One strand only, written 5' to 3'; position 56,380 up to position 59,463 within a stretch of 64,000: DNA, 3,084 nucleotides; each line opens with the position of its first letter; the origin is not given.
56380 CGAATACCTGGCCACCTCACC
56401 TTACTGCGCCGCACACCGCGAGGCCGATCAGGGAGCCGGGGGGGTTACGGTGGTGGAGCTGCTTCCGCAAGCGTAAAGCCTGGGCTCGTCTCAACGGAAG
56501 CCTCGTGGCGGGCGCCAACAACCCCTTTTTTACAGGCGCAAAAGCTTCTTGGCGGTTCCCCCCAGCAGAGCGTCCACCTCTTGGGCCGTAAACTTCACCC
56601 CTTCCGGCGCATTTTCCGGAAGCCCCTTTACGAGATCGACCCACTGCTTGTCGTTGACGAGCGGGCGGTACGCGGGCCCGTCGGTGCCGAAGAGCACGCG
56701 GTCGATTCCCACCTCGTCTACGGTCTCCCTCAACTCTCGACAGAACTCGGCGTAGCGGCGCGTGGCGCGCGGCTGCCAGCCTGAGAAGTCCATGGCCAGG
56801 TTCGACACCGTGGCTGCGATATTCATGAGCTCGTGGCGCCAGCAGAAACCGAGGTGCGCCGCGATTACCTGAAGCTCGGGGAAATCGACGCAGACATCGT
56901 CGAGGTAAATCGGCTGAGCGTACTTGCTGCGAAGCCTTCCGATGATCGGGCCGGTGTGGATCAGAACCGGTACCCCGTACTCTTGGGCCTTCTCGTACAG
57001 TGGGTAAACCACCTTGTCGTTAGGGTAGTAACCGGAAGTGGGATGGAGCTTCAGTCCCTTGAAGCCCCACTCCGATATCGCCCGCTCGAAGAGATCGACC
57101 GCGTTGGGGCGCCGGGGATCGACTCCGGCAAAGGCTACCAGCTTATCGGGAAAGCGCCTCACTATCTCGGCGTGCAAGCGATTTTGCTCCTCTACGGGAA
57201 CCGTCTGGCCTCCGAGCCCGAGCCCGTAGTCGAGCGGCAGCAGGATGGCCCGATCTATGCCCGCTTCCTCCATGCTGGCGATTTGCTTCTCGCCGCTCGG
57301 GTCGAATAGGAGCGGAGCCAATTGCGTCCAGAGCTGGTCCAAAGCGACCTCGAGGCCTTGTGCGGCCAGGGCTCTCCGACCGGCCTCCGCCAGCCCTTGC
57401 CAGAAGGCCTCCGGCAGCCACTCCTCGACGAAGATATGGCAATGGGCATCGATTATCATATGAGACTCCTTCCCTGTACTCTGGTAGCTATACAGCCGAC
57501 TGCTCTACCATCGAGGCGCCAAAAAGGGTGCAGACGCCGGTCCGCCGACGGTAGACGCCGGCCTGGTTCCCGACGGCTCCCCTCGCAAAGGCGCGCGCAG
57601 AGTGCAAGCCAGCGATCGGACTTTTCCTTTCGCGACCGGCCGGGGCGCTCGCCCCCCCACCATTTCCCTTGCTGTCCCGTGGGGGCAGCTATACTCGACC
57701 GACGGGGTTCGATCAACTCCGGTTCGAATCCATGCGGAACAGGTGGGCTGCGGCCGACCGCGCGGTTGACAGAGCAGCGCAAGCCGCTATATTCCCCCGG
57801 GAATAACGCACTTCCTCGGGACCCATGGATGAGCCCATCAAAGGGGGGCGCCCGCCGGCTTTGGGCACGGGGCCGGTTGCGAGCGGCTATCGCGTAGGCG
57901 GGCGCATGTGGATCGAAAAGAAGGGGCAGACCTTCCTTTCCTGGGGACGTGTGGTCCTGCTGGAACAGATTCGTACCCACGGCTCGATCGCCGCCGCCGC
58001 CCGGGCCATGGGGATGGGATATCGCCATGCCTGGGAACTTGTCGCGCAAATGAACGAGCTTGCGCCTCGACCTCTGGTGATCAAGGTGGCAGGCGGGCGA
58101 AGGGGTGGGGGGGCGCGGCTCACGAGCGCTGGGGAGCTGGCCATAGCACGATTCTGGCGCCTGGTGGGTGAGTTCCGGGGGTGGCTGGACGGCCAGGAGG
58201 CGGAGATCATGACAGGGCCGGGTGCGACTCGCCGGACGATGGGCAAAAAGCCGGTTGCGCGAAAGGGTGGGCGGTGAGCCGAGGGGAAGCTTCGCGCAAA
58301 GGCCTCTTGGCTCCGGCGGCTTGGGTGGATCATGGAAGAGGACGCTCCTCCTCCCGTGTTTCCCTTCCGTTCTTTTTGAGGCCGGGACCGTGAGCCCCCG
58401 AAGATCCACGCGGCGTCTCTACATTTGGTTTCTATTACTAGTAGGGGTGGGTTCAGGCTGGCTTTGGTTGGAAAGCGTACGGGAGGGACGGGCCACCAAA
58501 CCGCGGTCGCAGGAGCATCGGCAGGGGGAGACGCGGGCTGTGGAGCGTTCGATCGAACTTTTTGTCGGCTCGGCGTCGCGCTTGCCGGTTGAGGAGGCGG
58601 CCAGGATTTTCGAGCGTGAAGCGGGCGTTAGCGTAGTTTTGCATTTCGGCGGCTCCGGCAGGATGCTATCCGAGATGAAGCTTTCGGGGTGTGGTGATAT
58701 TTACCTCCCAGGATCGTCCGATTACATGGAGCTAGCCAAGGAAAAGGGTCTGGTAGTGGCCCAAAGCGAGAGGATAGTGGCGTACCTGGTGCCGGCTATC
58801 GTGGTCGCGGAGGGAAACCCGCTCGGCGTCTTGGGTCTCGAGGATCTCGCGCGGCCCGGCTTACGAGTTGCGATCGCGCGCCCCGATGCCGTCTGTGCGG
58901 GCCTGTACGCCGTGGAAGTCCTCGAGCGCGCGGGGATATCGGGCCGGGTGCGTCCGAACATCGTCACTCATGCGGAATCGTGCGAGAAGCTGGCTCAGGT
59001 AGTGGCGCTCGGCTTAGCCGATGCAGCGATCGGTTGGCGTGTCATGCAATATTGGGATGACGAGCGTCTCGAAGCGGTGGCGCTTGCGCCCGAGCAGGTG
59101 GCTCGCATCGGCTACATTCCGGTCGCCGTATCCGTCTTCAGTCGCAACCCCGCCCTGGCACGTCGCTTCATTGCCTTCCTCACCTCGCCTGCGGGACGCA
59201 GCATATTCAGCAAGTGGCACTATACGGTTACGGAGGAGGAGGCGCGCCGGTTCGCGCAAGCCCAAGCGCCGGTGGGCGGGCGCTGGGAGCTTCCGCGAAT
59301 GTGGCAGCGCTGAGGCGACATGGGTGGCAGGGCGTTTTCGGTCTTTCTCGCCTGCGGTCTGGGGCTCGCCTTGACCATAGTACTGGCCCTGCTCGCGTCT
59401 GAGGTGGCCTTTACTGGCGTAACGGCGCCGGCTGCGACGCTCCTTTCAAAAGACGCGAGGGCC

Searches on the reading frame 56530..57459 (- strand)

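Call 13: search_protein_families(library=pfam, proteins=[window:56530-57459:-], max_evalue=0.001)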
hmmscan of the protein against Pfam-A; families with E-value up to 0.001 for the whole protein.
window:56530-57459:- (309 aa): 2 families
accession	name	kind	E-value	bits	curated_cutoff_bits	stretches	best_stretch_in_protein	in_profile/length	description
PF04909.20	Amidohydro_2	-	7e-39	134.7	26.4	1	3-309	1-289/289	Amidohydrolase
PF01026.27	TatD_DNase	-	1.6e-06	28.1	27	0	3-169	1-129/253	TatD related DNase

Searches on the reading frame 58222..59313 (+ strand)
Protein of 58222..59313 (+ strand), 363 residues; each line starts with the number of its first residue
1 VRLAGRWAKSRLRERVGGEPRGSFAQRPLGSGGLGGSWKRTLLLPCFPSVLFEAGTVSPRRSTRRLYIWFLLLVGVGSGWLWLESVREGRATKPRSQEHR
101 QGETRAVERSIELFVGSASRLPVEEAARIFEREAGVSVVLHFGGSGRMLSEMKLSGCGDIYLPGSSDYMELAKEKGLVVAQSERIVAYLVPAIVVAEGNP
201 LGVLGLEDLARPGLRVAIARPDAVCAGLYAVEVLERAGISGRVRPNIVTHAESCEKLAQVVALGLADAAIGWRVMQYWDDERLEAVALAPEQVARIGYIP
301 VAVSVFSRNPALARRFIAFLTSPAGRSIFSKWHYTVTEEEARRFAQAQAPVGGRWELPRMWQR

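Call 13: search_protein_families(library=pfam, proteins=[window:58222-59313:+], max_evalue=0.001)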
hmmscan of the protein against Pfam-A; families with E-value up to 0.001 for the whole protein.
window:58222-59313:+ (363 aa): 4 families
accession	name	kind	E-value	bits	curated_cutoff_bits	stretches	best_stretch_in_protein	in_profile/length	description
PF13531.11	SBP_bac_11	-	1.3e-50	172.7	25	1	112-334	2-226/227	Bacterial extracellular solute-binding protein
PF12974.12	Phosphonate-bd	-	5.6e-08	32.9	27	1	127-271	20-162/242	ABC transporter, phosphonate, periplasmic substrate-binding protein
PF01547.30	SBP_bac_1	-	7.6e-07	29.8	26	0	257-325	221-305/307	Bacterial extracellular solute-binding protein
PF12727.12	PBP_like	-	8.6e-07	28.7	27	1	193-273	73-152/193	PBP superfamily domain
